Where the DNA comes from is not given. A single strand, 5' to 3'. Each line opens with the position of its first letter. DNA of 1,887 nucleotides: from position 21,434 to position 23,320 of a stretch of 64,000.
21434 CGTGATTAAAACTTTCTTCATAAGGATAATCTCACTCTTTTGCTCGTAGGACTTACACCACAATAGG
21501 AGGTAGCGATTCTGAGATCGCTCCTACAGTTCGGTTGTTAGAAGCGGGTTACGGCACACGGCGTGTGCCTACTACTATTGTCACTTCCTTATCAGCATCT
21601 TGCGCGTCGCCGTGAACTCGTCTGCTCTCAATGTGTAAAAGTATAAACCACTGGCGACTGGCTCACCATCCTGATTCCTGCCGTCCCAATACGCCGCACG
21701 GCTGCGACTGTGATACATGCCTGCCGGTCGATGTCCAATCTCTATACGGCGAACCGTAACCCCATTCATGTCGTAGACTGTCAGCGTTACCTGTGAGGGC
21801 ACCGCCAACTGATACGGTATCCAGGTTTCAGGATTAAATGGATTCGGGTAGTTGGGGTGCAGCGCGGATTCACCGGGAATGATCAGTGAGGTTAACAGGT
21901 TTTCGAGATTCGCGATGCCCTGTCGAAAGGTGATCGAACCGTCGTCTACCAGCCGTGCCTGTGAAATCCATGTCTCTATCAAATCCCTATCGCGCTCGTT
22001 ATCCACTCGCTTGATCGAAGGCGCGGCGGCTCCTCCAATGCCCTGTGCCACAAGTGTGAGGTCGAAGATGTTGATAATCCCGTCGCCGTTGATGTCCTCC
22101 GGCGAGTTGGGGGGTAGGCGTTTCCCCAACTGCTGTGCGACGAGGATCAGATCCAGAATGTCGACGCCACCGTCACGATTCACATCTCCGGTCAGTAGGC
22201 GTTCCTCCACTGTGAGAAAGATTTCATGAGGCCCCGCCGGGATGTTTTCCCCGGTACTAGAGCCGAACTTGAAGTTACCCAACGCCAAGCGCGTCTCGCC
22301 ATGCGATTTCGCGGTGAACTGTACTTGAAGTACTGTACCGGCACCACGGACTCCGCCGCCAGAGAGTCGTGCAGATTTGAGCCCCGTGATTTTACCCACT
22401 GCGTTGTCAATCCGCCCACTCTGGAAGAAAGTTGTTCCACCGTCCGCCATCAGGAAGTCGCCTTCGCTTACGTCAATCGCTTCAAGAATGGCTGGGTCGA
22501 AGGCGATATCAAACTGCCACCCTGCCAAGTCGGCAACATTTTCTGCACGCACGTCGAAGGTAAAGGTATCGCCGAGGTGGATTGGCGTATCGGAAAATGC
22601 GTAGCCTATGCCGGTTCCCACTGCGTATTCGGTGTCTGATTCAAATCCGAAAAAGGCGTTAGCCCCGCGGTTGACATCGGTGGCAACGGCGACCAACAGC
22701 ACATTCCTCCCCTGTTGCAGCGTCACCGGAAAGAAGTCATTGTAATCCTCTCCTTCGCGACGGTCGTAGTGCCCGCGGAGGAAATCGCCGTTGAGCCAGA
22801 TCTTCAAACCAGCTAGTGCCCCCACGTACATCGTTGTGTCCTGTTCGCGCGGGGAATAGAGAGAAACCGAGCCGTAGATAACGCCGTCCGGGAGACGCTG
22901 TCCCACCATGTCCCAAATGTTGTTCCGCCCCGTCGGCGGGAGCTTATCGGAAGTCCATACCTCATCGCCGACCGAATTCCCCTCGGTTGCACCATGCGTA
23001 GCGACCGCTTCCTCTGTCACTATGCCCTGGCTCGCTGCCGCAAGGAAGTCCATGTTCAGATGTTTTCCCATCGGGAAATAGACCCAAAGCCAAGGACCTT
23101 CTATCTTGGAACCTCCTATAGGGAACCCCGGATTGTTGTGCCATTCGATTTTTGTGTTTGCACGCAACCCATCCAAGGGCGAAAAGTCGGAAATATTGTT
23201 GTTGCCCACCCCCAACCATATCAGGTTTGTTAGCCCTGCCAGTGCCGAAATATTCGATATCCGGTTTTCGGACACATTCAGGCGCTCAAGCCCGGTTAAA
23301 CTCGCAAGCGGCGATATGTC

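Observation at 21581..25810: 1409-aa secreted mosaic protein combining cytochrome-c-like, LRR, dockerin-like and T9SS-type C-terminal sorting domains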

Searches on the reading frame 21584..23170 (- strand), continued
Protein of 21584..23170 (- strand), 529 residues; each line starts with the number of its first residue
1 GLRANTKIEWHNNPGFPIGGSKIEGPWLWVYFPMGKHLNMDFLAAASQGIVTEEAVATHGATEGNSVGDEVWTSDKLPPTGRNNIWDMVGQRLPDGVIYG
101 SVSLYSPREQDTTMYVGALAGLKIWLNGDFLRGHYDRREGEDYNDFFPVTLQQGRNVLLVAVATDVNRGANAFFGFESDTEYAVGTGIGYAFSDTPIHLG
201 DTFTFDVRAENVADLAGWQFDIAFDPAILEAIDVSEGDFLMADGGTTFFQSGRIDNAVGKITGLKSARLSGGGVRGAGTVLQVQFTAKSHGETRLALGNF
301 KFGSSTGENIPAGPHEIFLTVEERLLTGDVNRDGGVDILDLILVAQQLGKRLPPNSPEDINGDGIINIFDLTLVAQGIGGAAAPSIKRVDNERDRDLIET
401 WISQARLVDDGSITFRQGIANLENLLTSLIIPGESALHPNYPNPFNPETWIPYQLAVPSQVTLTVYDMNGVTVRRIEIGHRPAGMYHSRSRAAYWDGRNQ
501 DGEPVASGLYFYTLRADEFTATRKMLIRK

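Call 55: predict_structure(alignment_id=A3)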
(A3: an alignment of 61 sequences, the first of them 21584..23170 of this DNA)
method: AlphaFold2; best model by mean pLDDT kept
length: 529 residues; sequences in the alignment: 61
mean_pLDDT: 71.6   pTM: 0.53
mean pLDDT of the five models: 71.6, 71.2, 71.0, 65.9, 65.9
residues with pLDDT >= 90: 150; 70-90: 184; 50-70: 75; < 50: 120
segments of 3 or more residues with pLDDT < 50: 1-7, 381-391, 428-496, 500-529
pLDDT, mean of each block of 10 residues (from residue 1): 45 59 83 85 92 92 89 87 89 93 87 90 95 80 87 90 88 88 74 83 89 86 96 94 88 95 92 85 94 89 83 79 73 73 75 76 73 64 37 55 61 55 53 27 28 28 35 34 33 45 41 38 39
secondary structure, 60 per line:
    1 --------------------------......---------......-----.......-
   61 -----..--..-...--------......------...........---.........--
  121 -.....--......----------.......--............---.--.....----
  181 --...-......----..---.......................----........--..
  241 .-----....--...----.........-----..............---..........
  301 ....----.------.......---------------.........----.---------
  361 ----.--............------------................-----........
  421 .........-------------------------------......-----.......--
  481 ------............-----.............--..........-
elements in order: E27-32 H42-47 H53-59 E73-75 H84-89 E96-106 E110-118 E122-126 E129-134 E145-151 E154-165 E172-176 E183-185 E187-192 E202-224 E229-236 E247-250 E253-255 E260-268 E274-287 E291-304 E316-322 H338-346 H368-379 H392-407 H413-429 E461-466 E472-478 E487-498 E504-516 E519-528

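Call 57: fold_search(model_id=the predicted structure, library=pdb)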
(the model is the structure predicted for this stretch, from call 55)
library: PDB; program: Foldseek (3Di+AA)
matches with E <= 10: 677; with E <= 0.001: 158
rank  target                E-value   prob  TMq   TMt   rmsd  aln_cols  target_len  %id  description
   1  9bey                  3.0e-07  1.00  0.17  0.12  18.0       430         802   10  Structure of a lambda-carrageenan active GH2 A in complex with inhibitor (released 2025-08-27)
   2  2xdh                  6.8e-07  1.00  0.20  0.67   3.3       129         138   16  Non-cellulosomal cohesin from the hyperthermophilic archaeon Archaeoglobus fulgidus (released 2010-05-26)
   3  3l8q_D                7.2e-07  1.00  0.22  0.33  12.6       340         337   12  Structure analysis of the type II cohesin dyad from the adaptor ScaA scaffoldin of Acetivibrio cellulolyticus (released 2010-05-05)
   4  3l8q_C                1.5e-06  1.00  0.23  0.35  13.4       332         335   12  Structure analysis of the type II cohesin dyad from the adaptor ScaA scaffoldin of Acetivibrio cellulolyticus (released 2010-05-05)
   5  8q2h                  1.7e-06  1.00  0.17  0.09  18.0       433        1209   10  beta-galactosidase from Bacillus circulans (released 2024-10-16)
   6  7cwd                  3.3e-06  1.00  0.18  0.12  22.2       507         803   11  Crystal structure of beta-galactosidase II from Bacillus circulans in complex with beta-D-galactopyranosyl disaccharide (released 2020-12-09)
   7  3l8q_A                4.3e-06  1.00  0.23  0.34  13.5       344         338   12  Structure analysis of the type II cohesin dyad from the adaptor ScaA scaffoldin of Acetivibrio cellulolyticus (released 2010-05-05)
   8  4u3s_A                4.5e-06  1.00  0.21  0.61   3.3       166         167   17  Crystal structure of Coh3ScaB-XDoc_M1ScaA complex: A N-terminal interface mutant of type II Cohesin-X-Dockerin complex (released 2015-07-29)
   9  3l8q_B                4.5e-06  1.00  0.23  0.35  12.2       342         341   12  Structure analysis of the type II cohesin dyad from the adaptor ScaA scaffoldin of Acetivibrio cellulolyticus (released 2010-05-05)
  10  4ypj_A                5.3e-06  0.99  0.17  0.12  19.0       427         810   10  X-ray Structure of The Mutant of Glycoside Hydrolase (released 2015-04-29)
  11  2jh2_A                5.6e-06  1.00  0.21  0.70   3.7       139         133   17  X-ray crystal structure of a cohesin-like module from Clostridium perfringens (released 2007-11-06)
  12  1qzn                  7.4e-06  1.00  0.21  0.58   3.8       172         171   13  Crystal Structure Analysis of a type II cohesin domain from the cellulosome of Acetivibrio cellulolyticus (released 2004-09-21)
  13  3ghp_A                8.7e-06  1.00  0.20  0.51   3.9       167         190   17  Structure of the second type II cohesin module from the adaptor ScaA scaffoldin of Acetivibrio cellulolyticus (includi (released 2009-06-23)
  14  3ghp_B                1.1e-05  1.00  0.20  0.54   3.8       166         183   17  Structure of the second type II cohesin module from the adaptor ScaA scaffoldin of Acetivibrio cellulolyticus (includi (released 2009-06-23)
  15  4wi0_A                1.3e-05  1.00  0.21  0.61   3.3       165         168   17  Crystal structure of Coh3ScaB-XDoc_M2ScaA complex: A C-terminal interface mutant of type II Cohesin-X-Dockerin complex (released 2015-10-07)
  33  2jh2_B                2.4e-05  1.00  0.21  0.74   3.1       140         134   16  X-ray crystal structure of a cohesin-like module from Clostridium perfringens (released 2007-11-06)
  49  2jh2_C                4.2e-05  1.00  0.21  0.74   3.3       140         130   17  X-ray crystal structure of a cohesin-like module from Clostridium perfringens (released 2007-11-06)
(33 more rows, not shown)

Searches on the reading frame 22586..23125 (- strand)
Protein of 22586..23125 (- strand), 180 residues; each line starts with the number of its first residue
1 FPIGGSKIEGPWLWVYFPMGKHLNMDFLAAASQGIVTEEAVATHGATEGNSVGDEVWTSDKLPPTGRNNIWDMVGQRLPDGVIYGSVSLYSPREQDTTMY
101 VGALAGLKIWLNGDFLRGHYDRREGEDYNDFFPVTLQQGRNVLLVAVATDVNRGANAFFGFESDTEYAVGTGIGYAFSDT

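Call 58: search_protein_families(library=pfam, proteins=[window:22586-23125:-], max_evalue=10)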
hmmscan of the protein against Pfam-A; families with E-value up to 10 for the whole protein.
window:22586-23125:- (180 aa): 1 family
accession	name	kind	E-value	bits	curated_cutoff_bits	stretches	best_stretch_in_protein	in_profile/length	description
PF13364.12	BetaGal_ABD2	-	0.13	13.4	23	1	104-148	62-107/112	Beta-galactosidase second all-beta domain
